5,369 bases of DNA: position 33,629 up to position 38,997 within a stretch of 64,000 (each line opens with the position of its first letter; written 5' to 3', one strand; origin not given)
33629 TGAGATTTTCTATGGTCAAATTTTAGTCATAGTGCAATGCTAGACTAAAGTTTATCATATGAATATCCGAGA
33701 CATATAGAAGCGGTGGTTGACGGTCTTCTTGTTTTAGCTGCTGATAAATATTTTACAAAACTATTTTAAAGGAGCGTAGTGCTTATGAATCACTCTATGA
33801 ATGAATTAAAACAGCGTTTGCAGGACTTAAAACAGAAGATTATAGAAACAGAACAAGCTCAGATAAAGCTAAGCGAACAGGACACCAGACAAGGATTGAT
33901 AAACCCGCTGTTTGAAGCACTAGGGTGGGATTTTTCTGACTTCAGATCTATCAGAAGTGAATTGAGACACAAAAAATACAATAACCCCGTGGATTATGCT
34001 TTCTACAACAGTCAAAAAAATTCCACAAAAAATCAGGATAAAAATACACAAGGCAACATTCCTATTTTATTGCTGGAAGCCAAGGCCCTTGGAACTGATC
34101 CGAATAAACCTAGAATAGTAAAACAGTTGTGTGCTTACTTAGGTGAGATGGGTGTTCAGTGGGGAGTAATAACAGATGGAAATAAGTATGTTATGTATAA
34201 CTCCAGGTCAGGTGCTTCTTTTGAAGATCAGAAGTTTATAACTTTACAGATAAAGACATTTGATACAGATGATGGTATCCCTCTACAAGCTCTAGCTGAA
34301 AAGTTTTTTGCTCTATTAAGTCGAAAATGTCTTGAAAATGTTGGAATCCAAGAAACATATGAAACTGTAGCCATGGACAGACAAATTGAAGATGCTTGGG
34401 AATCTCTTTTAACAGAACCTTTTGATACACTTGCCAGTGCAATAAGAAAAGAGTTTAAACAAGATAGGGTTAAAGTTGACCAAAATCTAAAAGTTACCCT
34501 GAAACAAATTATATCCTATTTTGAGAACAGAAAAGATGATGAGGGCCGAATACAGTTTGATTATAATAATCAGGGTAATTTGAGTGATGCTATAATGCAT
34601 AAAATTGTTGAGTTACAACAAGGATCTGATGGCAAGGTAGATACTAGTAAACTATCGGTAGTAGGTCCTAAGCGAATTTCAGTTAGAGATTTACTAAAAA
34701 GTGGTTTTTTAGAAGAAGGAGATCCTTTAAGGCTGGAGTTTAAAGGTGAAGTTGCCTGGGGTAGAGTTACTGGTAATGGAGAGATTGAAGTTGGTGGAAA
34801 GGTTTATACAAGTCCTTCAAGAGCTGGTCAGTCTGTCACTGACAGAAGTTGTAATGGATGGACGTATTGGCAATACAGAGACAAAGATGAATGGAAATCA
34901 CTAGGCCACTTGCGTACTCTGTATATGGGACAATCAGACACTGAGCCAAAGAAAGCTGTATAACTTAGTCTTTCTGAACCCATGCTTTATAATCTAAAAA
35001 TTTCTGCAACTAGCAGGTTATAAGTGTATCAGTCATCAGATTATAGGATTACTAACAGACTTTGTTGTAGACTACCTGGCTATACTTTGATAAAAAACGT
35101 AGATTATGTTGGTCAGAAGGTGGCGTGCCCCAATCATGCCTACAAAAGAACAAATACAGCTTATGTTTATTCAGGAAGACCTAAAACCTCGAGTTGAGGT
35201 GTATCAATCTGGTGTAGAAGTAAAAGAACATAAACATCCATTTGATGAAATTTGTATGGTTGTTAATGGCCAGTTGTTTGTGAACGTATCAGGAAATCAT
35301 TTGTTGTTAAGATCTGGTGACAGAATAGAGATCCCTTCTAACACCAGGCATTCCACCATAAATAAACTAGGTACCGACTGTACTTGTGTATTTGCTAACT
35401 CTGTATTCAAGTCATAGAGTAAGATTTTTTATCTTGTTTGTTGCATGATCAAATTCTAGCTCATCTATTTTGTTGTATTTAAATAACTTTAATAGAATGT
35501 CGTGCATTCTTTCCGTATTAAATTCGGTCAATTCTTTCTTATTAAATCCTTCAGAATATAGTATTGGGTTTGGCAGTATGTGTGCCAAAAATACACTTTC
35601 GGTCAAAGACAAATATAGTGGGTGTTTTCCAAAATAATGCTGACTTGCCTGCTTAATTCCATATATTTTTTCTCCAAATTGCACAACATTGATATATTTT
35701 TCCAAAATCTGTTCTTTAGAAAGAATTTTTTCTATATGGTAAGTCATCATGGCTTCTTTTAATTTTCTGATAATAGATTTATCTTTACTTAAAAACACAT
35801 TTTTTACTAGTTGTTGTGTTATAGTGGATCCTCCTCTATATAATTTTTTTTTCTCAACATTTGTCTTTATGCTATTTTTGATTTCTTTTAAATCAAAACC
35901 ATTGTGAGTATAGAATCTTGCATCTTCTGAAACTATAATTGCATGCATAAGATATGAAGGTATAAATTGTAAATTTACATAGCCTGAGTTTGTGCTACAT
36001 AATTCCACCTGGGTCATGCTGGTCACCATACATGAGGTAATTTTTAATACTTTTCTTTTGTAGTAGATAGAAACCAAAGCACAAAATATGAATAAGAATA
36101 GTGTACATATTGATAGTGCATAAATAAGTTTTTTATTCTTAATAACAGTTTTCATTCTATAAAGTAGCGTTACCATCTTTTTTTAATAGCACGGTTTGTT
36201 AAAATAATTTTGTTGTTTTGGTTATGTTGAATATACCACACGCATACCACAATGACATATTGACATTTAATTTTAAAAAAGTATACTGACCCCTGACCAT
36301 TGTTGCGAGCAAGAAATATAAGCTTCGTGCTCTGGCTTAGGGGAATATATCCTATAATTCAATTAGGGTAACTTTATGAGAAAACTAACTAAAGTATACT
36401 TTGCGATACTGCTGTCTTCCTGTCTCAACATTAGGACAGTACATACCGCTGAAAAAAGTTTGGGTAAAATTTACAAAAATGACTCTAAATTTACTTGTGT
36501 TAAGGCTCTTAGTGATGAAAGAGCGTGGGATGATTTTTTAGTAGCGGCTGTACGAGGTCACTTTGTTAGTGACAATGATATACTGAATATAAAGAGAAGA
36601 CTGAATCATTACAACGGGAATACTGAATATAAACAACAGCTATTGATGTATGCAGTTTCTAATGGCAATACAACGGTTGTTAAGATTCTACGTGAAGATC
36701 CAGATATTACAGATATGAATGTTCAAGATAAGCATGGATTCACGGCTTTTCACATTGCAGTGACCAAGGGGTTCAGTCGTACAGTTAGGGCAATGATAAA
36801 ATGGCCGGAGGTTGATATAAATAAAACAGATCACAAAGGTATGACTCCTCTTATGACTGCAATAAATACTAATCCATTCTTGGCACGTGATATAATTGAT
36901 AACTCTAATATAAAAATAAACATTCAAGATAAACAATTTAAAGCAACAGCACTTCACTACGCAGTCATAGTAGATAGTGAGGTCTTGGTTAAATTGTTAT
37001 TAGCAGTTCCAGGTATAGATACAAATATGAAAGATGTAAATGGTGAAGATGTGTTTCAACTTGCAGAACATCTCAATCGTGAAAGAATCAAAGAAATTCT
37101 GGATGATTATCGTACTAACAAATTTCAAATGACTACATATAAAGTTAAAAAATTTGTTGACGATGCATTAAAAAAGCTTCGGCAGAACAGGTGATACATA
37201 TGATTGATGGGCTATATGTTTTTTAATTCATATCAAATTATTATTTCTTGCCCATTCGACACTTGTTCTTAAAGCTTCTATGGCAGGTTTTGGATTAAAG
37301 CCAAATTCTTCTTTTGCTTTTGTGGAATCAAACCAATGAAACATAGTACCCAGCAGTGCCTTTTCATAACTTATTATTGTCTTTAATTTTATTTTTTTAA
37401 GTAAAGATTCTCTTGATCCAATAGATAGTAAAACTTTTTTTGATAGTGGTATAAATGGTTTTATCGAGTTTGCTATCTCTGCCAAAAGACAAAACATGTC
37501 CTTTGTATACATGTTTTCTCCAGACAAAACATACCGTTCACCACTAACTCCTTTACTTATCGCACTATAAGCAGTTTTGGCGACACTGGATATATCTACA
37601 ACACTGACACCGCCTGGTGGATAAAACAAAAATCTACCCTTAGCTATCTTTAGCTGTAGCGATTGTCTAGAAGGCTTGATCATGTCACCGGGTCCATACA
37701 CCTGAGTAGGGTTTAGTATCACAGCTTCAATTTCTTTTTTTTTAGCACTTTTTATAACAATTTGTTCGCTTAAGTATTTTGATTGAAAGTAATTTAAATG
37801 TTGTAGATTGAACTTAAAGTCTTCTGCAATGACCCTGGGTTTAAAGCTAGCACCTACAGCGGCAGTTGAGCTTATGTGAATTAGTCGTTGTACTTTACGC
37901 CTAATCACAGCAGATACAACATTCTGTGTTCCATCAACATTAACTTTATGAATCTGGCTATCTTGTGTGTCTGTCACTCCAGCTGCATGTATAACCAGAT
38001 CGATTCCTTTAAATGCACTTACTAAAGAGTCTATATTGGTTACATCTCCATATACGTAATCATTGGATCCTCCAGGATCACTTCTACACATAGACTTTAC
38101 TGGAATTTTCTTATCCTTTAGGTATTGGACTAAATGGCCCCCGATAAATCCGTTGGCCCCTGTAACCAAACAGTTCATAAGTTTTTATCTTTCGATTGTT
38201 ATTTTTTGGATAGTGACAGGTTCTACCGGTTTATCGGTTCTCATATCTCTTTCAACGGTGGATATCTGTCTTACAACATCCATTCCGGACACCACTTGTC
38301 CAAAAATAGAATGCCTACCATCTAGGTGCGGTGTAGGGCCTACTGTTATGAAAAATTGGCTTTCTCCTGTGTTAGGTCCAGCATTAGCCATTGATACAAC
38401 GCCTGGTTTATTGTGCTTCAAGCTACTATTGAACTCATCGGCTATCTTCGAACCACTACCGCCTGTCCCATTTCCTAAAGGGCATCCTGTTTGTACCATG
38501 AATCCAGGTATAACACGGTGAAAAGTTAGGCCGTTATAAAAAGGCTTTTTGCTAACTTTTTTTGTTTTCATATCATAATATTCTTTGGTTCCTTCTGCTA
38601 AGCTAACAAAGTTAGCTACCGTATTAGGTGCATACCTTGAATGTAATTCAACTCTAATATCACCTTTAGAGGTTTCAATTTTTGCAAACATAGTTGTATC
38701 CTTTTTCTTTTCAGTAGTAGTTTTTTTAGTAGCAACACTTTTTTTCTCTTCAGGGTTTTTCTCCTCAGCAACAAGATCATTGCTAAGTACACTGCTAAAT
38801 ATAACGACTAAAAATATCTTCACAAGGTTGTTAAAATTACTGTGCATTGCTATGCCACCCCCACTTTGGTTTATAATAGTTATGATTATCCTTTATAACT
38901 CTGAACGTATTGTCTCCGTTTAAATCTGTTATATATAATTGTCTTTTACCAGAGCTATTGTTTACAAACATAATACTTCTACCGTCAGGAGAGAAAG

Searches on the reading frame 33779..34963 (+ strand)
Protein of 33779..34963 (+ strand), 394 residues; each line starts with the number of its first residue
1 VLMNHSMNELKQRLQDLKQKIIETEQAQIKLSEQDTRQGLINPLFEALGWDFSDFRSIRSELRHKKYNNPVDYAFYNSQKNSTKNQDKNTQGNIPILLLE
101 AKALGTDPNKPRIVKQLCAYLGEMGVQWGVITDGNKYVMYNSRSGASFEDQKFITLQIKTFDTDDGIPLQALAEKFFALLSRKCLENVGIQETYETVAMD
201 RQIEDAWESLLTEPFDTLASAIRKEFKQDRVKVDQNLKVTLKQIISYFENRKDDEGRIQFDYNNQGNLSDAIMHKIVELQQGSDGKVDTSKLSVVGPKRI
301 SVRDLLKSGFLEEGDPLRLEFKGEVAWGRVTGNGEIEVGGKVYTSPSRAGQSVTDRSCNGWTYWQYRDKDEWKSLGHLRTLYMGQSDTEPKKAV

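Call 73: search_protein_families(library=pfam, proteins=[window:33779-34963:+], max_evalue=0.0001)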
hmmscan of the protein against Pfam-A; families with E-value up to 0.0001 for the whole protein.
window:33779-34963:+ (394 aa): 4 families
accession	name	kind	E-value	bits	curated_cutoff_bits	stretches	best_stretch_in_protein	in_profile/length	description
PF18755.6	RAMA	-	1.6e-18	67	35.2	1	297-383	16-102/107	Restriction Enzyme Adenine Methylase Associated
PF04313.20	HSDR_N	-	4.4e-09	36.9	25.1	0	30-70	1-38/198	Type I restriction enzyme R protein N terminus (HSDR_N)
PF13588.12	HSDR_N_2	-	9.8e-08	32.5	25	1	33-144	2-98/110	Type I restriction enzyme R protein N terminus (HSDR_N)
PF14267.11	DUF4357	-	3.1e-05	24.3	38.4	0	343-367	25-49/54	Domain of unknown function (DUF4357)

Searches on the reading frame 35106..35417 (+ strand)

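Call 73: search_protein_families(library=pfam, proteins=[window:35106-35417:+], max_evalue=0.0001)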
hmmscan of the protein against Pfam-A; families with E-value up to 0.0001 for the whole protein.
window:35106-35417:+ (103 aa): 1 family
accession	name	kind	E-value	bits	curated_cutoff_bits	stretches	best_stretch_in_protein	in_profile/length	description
PF07883.17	Cupin_2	-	1.1e-10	41.4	27.2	1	31-94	3-66/70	Cupin domain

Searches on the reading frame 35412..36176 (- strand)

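Call 73: search_protein_families(library=pfam, proteins=[window:35412-36176:-], max_evalue=0.0001)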
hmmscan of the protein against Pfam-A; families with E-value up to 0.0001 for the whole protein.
window:35412-36176:- (254 aa): 1 family
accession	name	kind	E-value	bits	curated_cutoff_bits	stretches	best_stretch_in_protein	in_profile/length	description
PF00912.28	Transgly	-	4e-54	183.2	27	1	61-218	11-168/178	Transglycosylase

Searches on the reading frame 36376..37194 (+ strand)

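Call 73: search_protein_families(library=pfam, proteins=[window:36376-37194:+], max_evalue=0.0001)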
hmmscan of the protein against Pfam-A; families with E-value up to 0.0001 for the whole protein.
window:36376-37194:+ (272 aa): 5 families
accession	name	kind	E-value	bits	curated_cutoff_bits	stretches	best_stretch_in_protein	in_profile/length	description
PF12796.13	Ank_2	-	1.4e-21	77.3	27.3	1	90-185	1-90/90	Ankyrin repeats (3 copies)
PF00023.36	Ank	-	5.3e-16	58.3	21.1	0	191-220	4-32/33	Ankyrin repeat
PF13857.12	Ank_5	-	2.1e-15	57.1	27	0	185-230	11-56/56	Ankyrin repeats (many copies)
PF13606.12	Ank_3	-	7.1e-15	53.9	22.3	0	120-149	1-29/30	Ankyrin repeat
PF13637.12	Ank_4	-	7.2e-12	45.7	22.7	0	90-139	1-48/50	Ankyrin repeats (many copies)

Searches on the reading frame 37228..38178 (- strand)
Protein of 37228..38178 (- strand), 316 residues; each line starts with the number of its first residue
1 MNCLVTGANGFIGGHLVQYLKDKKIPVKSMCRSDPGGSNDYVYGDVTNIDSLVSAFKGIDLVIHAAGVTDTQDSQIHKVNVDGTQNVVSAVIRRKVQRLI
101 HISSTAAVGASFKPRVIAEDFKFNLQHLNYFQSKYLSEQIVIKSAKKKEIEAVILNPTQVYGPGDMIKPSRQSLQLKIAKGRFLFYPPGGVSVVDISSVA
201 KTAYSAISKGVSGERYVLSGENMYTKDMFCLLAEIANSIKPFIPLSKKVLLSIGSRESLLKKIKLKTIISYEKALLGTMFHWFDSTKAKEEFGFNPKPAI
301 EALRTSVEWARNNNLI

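Call 73: search_protein_families(library=pfam, proteins=[window:37228-38178:-], max_evalue=0.0001)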
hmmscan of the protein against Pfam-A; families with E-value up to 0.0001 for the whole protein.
window:37228-38178:- (316 aa): 8 families
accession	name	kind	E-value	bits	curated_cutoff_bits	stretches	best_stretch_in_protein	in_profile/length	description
PF01370.27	Epimerase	-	1.7e-28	100.1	20.9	1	4-164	2-176/240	NAD dependent epimerase/dehydratase family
PF01073.25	3Beta_HSD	-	4.8e-25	88.6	22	1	4-166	1-187/280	3-beta hydroxysteroid dehydrogenase/isomerase family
PF13460.12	NAD_binding_10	-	1.4e-15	58.1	27.2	1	7-144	1-134/184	NAD(P)H-binding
PF07993.18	NAD_binding_4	-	2.4e-13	50.3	20.1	1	57-162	87-209/258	Male sterility protein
PF16363.11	GDP_Man_Dehyd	-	8.9e-13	48.8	27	1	4-302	1-327/332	GDP-mannose 4,6 dehydratase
PF04321.23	RmlD_sub_bind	-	4.2e-09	36.3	27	1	1-148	1-143/287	RmlD substrate binding domain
PF02719.21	Polysacc_synt_2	-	1.2e-06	28.4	20.2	1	42-108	59-132/293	Polysaccharide biosynthesis protein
PF05368.20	NmrA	-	8.2e-06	26.1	27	1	4-111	6-114/298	NmrA-like family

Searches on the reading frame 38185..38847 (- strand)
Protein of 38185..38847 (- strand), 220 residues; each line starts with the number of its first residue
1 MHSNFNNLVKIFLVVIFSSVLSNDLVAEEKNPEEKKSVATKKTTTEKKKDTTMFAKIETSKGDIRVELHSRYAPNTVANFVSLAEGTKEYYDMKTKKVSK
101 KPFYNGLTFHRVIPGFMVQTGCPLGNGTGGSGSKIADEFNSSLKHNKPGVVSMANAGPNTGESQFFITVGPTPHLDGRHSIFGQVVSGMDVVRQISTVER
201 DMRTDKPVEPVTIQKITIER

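Call 73: search_protein_families(library=pfam, proteins=[window:38185-38847:-], max_evalue=0.0001)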
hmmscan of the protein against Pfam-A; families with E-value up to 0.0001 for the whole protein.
window:38185-38847:- (220 aa): 1 family
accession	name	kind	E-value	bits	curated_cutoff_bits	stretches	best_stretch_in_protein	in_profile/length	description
PF00160.26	Pro_isomerase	-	9.2e-51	172.7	21.7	1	55-217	2-158/159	Cyclophilin type peptidyl-prolyl cis-trans isomerase/CLD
